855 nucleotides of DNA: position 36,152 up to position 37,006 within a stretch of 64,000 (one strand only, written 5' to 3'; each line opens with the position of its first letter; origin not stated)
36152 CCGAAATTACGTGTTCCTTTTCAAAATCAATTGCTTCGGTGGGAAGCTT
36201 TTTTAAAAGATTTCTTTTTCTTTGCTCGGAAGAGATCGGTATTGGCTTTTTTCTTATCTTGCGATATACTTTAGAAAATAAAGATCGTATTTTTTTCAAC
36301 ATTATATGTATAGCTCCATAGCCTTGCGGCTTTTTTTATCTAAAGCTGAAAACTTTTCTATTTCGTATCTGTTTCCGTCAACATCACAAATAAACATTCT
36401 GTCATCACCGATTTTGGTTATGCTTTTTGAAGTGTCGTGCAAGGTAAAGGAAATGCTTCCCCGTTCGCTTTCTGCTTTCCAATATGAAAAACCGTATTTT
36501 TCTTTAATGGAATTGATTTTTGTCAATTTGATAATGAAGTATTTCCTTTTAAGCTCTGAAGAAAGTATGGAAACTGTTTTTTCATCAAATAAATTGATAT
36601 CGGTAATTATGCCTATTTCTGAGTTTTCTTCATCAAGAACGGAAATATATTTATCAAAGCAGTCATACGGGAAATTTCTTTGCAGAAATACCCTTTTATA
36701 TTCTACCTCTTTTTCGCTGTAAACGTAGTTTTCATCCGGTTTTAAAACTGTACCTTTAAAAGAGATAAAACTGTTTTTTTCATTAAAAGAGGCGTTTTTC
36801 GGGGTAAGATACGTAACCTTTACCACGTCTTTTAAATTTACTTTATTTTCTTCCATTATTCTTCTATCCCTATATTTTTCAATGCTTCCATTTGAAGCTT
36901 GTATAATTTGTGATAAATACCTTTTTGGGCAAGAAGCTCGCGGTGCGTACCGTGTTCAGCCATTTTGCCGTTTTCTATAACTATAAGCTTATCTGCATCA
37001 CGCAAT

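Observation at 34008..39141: Translationally coupled ABC exporter pair with zinc-ribbon N-terminal domains and an intercalated 184-aa soluble protein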

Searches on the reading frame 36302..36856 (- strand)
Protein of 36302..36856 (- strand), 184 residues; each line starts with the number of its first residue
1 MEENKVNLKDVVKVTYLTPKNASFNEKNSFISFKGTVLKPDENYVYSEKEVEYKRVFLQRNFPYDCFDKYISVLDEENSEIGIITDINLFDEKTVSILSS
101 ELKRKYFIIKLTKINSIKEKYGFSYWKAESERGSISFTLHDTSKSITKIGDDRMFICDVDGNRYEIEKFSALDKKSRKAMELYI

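Call 3: search_protein_families(library=pfam, proteins=[window:36302-36856:-], max_evalue=0.1)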
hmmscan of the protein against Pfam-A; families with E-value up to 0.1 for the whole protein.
window:36302-36856:- (184 aa): 1 family
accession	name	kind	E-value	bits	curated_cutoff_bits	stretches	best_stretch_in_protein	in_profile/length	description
PF08909.16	DUF1854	-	3.8e-33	114.5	26.8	1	53-181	1-128/130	Domain of unknown function (DUF1854)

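Call 4: search_protein_families(library=ncbifam, proteins=[window:36302-36856:-], max_evalue=0.1)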
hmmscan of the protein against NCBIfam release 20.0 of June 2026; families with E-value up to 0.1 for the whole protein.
window:36302-36856:- (184 aa): 1 family
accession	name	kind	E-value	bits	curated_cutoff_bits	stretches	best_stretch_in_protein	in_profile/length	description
NF052234.1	CphA_assoc_prot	equivalog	3e-20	72.5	150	1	47-183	15-151/152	cyanophycin metabolism-associated DUF1854 family protein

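Call 13: search_solved_structures(query=window:36302-36856:-, max_evalue=10, show_alignments=2)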
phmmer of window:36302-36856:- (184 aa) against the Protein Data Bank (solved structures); distinct sequences matched with E-value up to 10: 0.

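Call 15: find_homologous_proteins(query=window:36302-36856:-, max_evalue=0.001)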
Query window:36302-36856:- (184 aa): 298 proteins with E <= 0.001 among 366 candidates; the best 120 are listed.
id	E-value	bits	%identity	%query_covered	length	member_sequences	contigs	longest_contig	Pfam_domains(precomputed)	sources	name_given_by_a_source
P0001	9.4e-113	392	99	100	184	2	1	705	PF08909.17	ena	-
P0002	1.5e-90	320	80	100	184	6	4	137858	PF08909.17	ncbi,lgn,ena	-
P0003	4.7e-87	309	76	100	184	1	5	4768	PF08909.17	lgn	-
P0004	1.4e-86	307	75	100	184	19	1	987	PF08909.17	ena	-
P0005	8.8e-85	301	76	100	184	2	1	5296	PF08909.17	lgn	-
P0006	3.3e-84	299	77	98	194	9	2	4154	PF08909.17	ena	-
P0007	1.2e-83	297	76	98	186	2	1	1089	PF08909.17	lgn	-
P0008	3.0e-82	293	73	100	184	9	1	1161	PF08909.17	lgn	-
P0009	3.6e-54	202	56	96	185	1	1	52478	PF08909.17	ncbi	-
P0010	1.4e-51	193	53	97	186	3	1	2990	PF08909.17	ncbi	-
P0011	6.2e-51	191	55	96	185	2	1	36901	PF08909.17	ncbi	-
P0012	4.7e-49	185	52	100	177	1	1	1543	PF08909.17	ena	-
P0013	2.8e-48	182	52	98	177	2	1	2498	PF08909.17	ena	-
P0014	1.3e-47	180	53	96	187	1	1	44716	PF08909.17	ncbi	-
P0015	4.7e-47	178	51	100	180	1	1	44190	PF08909.17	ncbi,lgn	-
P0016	1.3e-46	177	49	99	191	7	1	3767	PF08909.17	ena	-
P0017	1.3e-46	177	50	100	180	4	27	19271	PF08909.17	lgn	-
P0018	1.9e-46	176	52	98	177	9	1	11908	PF08909.17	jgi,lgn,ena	-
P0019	2.0e-45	173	49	98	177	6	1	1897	PF08909.17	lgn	-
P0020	4.9e-45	172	45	100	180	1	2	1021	PF08909.17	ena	-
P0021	2.1e-44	170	49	99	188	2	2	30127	PF08909.17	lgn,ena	-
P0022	6.2e-44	168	48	99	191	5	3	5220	PF08909.17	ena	-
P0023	7.3e-44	168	49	99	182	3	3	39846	PF08909.17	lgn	-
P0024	1.2e-43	167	49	99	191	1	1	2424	PF08909.17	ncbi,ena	-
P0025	2.0e-43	167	48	97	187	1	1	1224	PF08909.17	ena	-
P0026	2.8e-43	166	48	99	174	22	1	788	PF08909.17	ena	-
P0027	5.1e-43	165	43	98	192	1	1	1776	PF08909.17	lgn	-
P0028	8.2e-43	165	48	99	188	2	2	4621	PF08909.17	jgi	-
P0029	1.2e-42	164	47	99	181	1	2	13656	PF08909.17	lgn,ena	-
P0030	1.7e-42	163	49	100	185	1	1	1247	PF08909.17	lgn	-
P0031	1.8e-42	163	46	98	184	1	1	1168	PF08909.17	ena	-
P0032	3.3e-42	163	46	99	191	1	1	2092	PF08909.17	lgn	-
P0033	3.4e-42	163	49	97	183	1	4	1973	PF08909.17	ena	-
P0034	1.1e-41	161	43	96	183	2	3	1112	PF08909.17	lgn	-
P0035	1.3e-41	161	46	98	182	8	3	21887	PF08909.17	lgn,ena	-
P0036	1.6e-41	160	45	97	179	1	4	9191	PF08909.17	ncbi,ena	-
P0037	1.7e-41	160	44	99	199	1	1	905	PF08909.17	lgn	-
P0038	3.8e-41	159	46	98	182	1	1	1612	PF08909.17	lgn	-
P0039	4.5e-41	159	44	100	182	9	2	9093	PF08909.17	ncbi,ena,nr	ncbi:MAG: DUF1854 domain-containing protein [Clostridia bacterium]|nr:DUF1854 domain-containing prot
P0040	5.3e-41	159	45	99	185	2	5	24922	PF08909.17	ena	-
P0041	5.7e-41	159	43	96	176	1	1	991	PF08909.17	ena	-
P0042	6.3e-41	158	46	100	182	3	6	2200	PF08909.17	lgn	-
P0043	8.4e-41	158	46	99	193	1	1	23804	PF08909.17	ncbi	-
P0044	1.0e-40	158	48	98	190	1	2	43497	PF08909.17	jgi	-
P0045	1.7e-40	157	44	98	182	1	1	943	PF08909.17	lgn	-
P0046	2.1e-40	157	47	99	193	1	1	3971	PF08909.17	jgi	-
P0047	2.3e-40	157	45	100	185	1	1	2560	PF08909.17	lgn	-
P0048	2.9e-40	156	46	97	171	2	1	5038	PF08909.17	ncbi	-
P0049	4.1e-40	156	54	76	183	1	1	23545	PF08909.17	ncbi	-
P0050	4.6e-40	156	44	100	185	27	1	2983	PF08909.17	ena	-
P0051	5.6e-40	155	45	97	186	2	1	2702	PF08909.17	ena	-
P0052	5.6e-40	155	44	100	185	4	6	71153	PF08909.17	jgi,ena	-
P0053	5.9e-40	155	46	96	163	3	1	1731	PF08909.17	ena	-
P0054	6.5e-40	155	42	96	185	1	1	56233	PF08909.17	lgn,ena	-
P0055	7.9e-40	155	46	98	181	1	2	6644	PF08909.17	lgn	-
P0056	8.3e-40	155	44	97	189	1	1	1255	PF08909.17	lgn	-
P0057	8.8e-40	155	45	100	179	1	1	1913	PF08909.17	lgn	-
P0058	9.4e-40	155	44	99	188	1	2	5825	PF08909.17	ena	-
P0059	9.7e-40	155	44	100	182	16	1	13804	PF08909.17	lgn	-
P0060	1.3e-39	154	47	98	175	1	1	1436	PF08909.17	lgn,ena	-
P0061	1.6e-39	154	45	100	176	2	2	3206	PF08909.17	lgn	-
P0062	2.1e-39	153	45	98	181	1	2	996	PF08909.17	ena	-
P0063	2.4e-39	153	45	100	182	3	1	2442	PF08909.17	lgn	-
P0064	2.4e-39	153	45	100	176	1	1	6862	PF08909.17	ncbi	-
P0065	2.4e-39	153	44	97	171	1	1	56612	PF08909.17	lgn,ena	-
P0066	2.8e-39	153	45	100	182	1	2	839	PF08909.17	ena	-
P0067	3.1e-39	153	46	97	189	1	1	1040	PF08909.17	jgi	jgi:hypothetical protein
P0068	3.7e-39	153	46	96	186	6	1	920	PF08909.17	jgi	jgi:hypothetical protein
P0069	3.9e-39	153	44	97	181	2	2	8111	PF08909.17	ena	-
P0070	4.2e-39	152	43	96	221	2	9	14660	PF08909.17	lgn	-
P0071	4.8e-39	152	44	97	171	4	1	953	PF08909.17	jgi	jgi:hypothetical protein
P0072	5.6e-39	152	48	91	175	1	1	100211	PF08909.17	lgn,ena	-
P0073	5.8e-39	152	48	99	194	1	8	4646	PF08909.17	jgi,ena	-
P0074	7.5e-39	152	45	100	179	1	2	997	PF08909.17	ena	-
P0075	9.7e-39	151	45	99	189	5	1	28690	PF08909.17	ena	-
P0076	9.8e-39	151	44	97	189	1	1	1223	PF08909.17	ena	-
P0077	1.1e-38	151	46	95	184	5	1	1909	PF08909.17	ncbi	-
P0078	1.1e-38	151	44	99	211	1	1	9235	PF08909.17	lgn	-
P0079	1.1e-38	151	45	95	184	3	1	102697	PF08909.17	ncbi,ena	-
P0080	1.2e-38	151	40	96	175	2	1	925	PF08909.17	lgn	-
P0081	1.5e-38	151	46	97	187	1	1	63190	PF08909.17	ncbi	-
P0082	1.7e-38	151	45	97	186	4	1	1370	PF08909.17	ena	-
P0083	1.7e-38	151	43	97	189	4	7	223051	PF08909.17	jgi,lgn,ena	-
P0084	1.8e-38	150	43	97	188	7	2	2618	PF08909.17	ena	-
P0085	2.0e-38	150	44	97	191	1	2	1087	PF08909.17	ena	-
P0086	2.5e-38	150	45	100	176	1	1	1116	PF08909.17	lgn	-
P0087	3.1e-38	150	45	95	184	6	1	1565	PF08909.17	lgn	-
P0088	3.2e-38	150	39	96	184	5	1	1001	PF08909.17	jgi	jgi:hypothetical protein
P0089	3.7e-38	149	44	98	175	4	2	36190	PF08909.17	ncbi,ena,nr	ncbi:MAG: DUF1854 domain-containing protein [Clostridia bacterium]|nr:DUF1854 domain-containing prot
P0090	4.6e-38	149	43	99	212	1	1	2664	PF08909.17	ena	-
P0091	6.1e-38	149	42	96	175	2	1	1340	PF08909.17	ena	-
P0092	6.6e-38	149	40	97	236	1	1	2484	PF08909.17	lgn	-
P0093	7.3e-38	148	52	71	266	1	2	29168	PF08909.17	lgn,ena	-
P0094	7.7e-38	148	42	99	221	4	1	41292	PF08909.17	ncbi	-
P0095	8.2e-38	148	47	94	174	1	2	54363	PF08909.17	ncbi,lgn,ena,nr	ncbi:MAG: DUF1854 domain-containing protein [Clostridia bacterium]|nr:DUF1854 domain-containing prot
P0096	8.5e-38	148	45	97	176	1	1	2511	PF08909.17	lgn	-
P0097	8.8e-38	148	45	97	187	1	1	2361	PF08909.17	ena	-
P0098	8.8e-38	148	41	97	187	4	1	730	PF08909.17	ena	-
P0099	9.3e-38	148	51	71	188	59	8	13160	PF08909.17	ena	-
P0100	1.2e-37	148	46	94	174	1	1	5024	PF08909.17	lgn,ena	-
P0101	1.3e-37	148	40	96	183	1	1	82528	PF08909.17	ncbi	-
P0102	1.4e-37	148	44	96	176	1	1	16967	PF08909.17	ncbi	-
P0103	1.5e-37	147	42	97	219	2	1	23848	PF08909.17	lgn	-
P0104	1.6e-37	147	41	96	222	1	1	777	PF08909.17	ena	-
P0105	1.6e-37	147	42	97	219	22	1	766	PF08909.17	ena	-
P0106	2.0e-37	147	41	96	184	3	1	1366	PF08909.17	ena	-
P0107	2.0e-37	147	45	94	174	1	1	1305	PF08909.17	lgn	-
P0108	2.1e-37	147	46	100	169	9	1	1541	PF08909.17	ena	-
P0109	2.3e-37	147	43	97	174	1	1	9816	PF08909.17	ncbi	-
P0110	2.4e-37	147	44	98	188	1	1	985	PF08909.17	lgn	-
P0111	2.7e-37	147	44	97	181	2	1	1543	PF08909.17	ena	-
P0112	2.8e-37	147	42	98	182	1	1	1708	PF08909.17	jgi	jgi:hypothetical protein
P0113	2.9e-37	146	41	97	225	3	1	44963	PF08909.17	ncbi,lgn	-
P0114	3.1e-37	146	45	97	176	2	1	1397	PF08909.17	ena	-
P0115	3.1e-37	146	42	98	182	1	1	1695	PF08909.17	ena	-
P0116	4.0e-37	146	41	96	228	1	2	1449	PF08909.17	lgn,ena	-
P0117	4.8e-37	146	43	97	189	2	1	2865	PF08909.17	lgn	-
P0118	5.2e-37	146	43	97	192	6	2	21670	PF08909.17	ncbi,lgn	-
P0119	5.4e-37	146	41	96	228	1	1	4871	PF08909.17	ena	-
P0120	5.8e-37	146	43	100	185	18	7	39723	PF08909.17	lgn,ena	-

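Call 17: find_related_loci(query=A1, collection=genome_contigs, flank=10000)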
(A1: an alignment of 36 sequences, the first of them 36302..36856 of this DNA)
Query A1 (184 aa) in genome_contigs; peptide patterns used: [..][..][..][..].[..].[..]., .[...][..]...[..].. (x = any residue, [..] = any of these).
600 stretches matched a pattern (row limit reached: there are more); 519 encode a relative of the query (tblastn E <= 1e-3); the best 80 are kept; 80 distinct loci.
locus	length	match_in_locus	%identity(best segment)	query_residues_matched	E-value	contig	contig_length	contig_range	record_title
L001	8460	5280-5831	77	1-184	3e-95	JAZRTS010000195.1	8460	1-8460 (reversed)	MAG: Eubacteriales bacterium isolate T1900045339_YK20190028.MAGScoT_cleanbin_000009 SGB_6645_k141_1290456, whole genome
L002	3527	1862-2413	73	1-184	1e-89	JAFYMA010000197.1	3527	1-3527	MAG: Clostridia bacterium isolate RGIG7213 Water_buffalos_Cecum-1__c731264, whole genome shotgun sequence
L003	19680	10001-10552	71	1-184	2e-86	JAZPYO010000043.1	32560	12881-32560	MAG: Eubacteriales bacterium isolate T1900044647_TS20190113.MAGScoT_cleanbin_000005 SGB_1384_k141_1285338, whole genome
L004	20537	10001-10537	49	2-184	6e-53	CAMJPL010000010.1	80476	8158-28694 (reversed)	MAG: uncultured Clostridia bacterium isolate SRR12081301_bin.2_metaWRAP_v1.3_MAG genome assembly, contig: ERZ12289766.33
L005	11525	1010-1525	49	5-184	3e-51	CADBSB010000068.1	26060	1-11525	MAG: uncultured Ruminococcus sp. isolate RUG14256 genome assembly, contig: RUG14256_asm_68, whole genome shotgun sequenc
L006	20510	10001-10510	51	1-174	4e-51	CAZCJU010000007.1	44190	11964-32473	MAG TPA_asm: uncultured Lachnospiraceae bacterium isolate SRP225648_co1_128 genome assembly, contig: NODE_1516_length_44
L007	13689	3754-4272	47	3-184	4e-48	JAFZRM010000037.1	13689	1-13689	MAG: Clostridia bacterium isolate RGIG8031 Water_buffalos_Rumen-1__c195260, whole genome shotgun sequence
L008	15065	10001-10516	48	4-184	2e-47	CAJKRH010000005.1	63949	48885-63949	MAG TPA_asm: uncultured Ruminococcus sp. isolate ERR1190865-bin.22 genome assembly, contig: NODE_360_length_63949_cov_4.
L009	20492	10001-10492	43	7-184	7e-47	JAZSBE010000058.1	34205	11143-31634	MAG: Eubacteriales bacterium isolate T1900044928_TS20190394.MAGScoT_cleanbin_000057 SGB_3403_k141_976571, whole genome s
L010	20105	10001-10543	48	10-184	9e-47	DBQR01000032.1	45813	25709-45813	MAG TPA_asm: Clostridiales bacterium UBA1389 UBA1389_contig_11627, whole genome shotgun sequence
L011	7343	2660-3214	44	1-184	1e-46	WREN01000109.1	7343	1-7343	MAG: Oscillospiraceae bacterium isolate Lab288P3bin93 Ga0123353_10040611, whole genome shotgun sequence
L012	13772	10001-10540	45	8-184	1e-46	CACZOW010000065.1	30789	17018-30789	MAG: uncultured Ruminococcus sp. isolate RUG12823 genome assembly, contig: RUG12823_asm_65, whole genome shotgun sequenc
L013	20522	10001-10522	45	1-184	2e-46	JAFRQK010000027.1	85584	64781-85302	MAG: Clostridia bacterium isolate RGIG2706 Goat_Omasum-4__c233711, whole genome shotgun sequence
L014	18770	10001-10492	46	7-184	2e-46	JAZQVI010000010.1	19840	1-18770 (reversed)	MAG: Eubacteriales bacterium isolate T1900045170_TC20190164.MAGScoT_cleanbin_000025 SGB_5183_k141_388291, whole genome s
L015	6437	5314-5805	43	7-184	2e-46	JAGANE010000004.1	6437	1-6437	MAG: Clostridia bacterium isolate RGIG8595 Water_deer_Cecum.Co__c8507, whole genome shotgun sequence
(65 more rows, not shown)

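Call 23: predict_structure(alignment_id=A1)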
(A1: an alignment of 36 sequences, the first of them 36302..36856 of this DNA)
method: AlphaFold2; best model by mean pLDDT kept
length: 184 residues; sequences in the alignment: 36
mean_pLDDT: 90.5   pTM: 0.67
mean pLDDT of the five models: 90.5, 89.1, 87.3, 86.7, 85.3
residues with pLDDT >= 90: 130; 70-90: 43; 50-70: 10; < 50: 1
segments of 3 or more residues with pLDDT < 50: none
pLDDT, mean of each block of 10 residues (from residue 1): 57 89 94 95 89 96 85 95 97 96 86 94 95 95 91 92 92 90 87
secondary structure, 60 per line:
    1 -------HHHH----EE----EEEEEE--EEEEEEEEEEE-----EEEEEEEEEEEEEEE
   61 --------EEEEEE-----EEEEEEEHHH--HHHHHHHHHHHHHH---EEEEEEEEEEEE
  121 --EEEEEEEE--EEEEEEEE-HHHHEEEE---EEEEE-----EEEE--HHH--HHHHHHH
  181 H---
elements in order: H8-11 E22-27 E30-40 E46-60 E69-74 E80-86 H92-105 E109-120 E123-130 E133-140 H142-145 E146-149 E153-157 E163-166 H174-181

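Call 39: search_dna_similar(query=window:36302-36856:-, collection=plasmids, mode=protein, max_evalue=0.001, max_rows=30)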
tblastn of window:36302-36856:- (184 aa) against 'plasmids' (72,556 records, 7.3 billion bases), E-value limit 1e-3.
Records with a match: 2; places in all: 2; records where one place covers at least 80% of the query: 0.
Best place of each record, by identity: <60% 2.
By first word of the organism name: Ralstonia 2.
By predicted mobility (MOB-suite, as given by PLSDB): non-mobilizable 2.
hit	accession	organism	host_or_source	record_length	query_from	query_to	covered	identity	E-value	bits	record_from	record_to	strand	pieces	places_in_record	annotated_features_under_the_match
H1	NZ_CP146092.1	Ralstonia sp. RRA.1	-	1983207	53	184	72%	25.0%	4e-7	56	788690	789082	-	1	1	none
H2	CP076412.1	Ralstonia wenshanensis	soil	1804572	53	184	72%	24.2%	5e-7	56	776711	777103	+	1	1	DUF1854 domain-containing protein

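Call 40: get_annotated_region(hit=H2, flank=10000)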
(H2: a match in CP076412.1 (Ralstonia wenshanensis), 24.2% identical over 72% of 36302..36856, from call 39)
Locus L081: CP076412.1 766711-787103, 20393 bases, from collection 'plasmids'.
description: Ralstonia wenshanensis strain 56D2 plasmid p56D2, complete sequence
organism: Ralstonia wenshanensis (NCBI taxid 2842456)
taxonomy: Bacteria; Pseudomonadota; Betaproteobacteria; Burkholderiales; Burkholderiaceae; Ralstonia; Ralstonia wenshanensis
host: -; source: soil; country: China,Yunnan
typing (MOB-suite, as given by PLSDB): non-mobilizable
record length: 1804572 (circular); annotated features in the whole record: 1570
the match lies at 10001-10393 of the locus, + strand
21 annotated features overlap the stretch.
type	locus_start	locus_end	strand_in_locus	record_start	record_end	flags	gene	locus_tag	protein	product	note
CDS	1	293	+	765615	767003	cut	-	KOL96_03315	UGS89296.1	amidohydrolase family protein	-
CDS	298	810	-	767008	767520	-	-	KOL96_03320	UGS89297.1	GNAT family N-acetyltransferase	-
CDS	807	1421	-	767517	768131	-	-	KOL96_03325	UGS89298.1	flavin reductase family protein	-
CDS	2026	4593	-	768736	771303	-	cphA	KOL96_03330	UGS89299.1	cyanophycin synthetase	-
CDS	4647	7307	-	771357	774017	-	cphA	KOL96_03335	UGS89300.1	cyanophycin synthetase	-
CDS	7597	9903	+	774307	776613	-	-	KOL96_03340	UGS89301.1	ABC transporter ATP-binding protein/permease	-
CDS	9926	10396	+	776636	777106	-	-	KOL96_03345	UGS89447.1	DUF1854 domain-containing protein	-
CDS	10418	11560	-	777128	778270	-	-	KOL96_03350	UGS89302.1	beta-lactamase family protein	-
CDS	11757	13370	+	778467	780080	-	-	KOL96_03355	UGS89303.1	glucan biosynthesis protein D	-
CDS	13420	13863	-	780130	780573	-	-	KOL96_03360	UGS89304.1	hypothetical protein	-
CDS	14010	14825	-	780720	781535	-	blaOXA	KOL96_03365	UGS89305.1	OXA-60 family carbapenem-hydrolyzing class D beta-lactamase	-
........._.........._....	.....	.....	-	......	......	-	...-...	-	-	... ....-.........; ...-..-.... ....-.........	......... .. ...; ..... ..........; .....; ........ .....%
predicted_resistance_gene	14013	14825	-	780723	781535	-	blaOXA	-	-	OXA-60 family carbapenem-hydrolyzing class D beta-lactamase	predicted by amrfinderplus; class BETA-LACTAM; identity 95.57%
CDS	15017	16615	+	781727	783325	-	-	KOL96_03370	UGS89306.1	hypothetical protein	-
CDS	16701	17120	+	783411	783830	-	-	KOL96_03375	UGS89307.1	MarR family transcriptional regulator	-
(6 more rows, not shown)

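Call 50: search_solved_structures(query=A1, max_evalue=10, show_alignments=0)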
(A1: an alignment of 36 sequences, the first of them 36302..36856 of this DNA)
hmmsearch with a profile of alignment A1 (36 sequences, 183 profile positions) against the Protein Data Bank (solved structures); distinct sequences matched with E-value up to 10: 1.
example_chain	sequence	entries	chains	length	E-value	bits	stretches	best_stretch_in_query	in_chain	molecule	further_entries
2cn1_A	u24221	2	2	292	0.62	13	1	83-123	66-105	CYTOSOLIC 5'-NUCLEOTIDASE III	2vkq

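Call 59: fold_search(model_id=the predicted structure, library=pdb)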
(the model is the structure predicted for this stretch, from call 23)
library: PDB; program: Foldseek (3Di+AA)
matches with E <= 10: 1147; with E <= 0.001: 0
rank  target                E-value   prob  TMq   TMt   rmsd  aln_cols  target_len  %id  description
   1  3rnu_B                1.8e-02  0.57  0.24  0.23  14.9       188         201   11  Structural Basis of Cytosolic DNA Sensing by Innate Immune Receptors (released 2012-04-25)
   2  3b6y_A                2.3e-02  0.60  0.27  0.27  14.4       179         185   13  Crystal Structure of the Second HIN-200 Domain of Interferon-Inducible Protein 16 (released 2007-11-13)
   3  3rnu_A                2.3e-02  0.57  0.25  0.23  14.7       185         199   10  Structural Basis of Cytosolic DNA Sensing by Innate Immune Receptors (released 2012-04-25)
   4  3rln                  2.4e-02  0.41  0.24  0.23  14.3       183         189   11  Structural Basis of Cytosolic DNA Recognition by Innate Immune Receptors (released 2012-04-25)
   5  5z7d_C                4.0e-02  0.54  0.27  0.15  14.4       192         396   11  p204HINab-dsDNA complex structure (released 2019-01-30)
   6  3rlo                  4.2e-02  0.57  0.28  0.26  14.3       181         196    9  Structural Basis of Cytosolic DNA Recognition by Innate Receptors (released 2012-04-25)
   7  8veh_A                4.2e-02  0.25  0.16  0.16  15.5       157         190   13  Crystal structure of outer membrane lipoprotein carrier protein (LolA) from Rickettsia bellii (released 2023-12-27)
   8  5yzw_A                5.0e-02  0.51  0.27  0.27  13.3       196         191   11  Crystal structure of p204 HINb domain (released 2018-12-19)
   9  4jbk_C                5.3e-02  0.38  0.25  0.24  14.5       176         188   11  Molecular basis for abrogation of activation of pro-inflammatory cytokines (released 2013-06-26)
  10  4jbj_B                5.3e-02  0.30  0.23  0.22  14.9       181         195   10  Structural mimicry for functional antagonism (released 2013-06-26)
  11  5z7d_A                5.9e-02  0.47  0.27  0.15  13.9       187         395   11  p204HINab-dsDNA complex structure (released 2019-01-30)
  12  4jbj_A                5.9e-02  0.38  0.25  0.24  14.6       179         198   12  Structural mimicry for functional antagonism (released 2013-06-26)
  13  4jbk_B                7.0e-02  0.33  0.24  0.23  14.4       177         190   11  Molecular basis for abrogation of activation of pro-inflammatory cytokines (released 2013-06-26)
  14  4lnq_B                7.4e-02  0.33  0.24  0.23  14.2       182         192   10  Crystal structure of Ifi202 HINa domain in complex with 20bp dsDNA (released 2014-01-08)
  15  9a77_B                8.7e-02  0.16  0.17  0.16  14.0       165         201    8  Integrative model of GATB-YTPR by crosslinking MS and deep learning (released 2024-09-18)
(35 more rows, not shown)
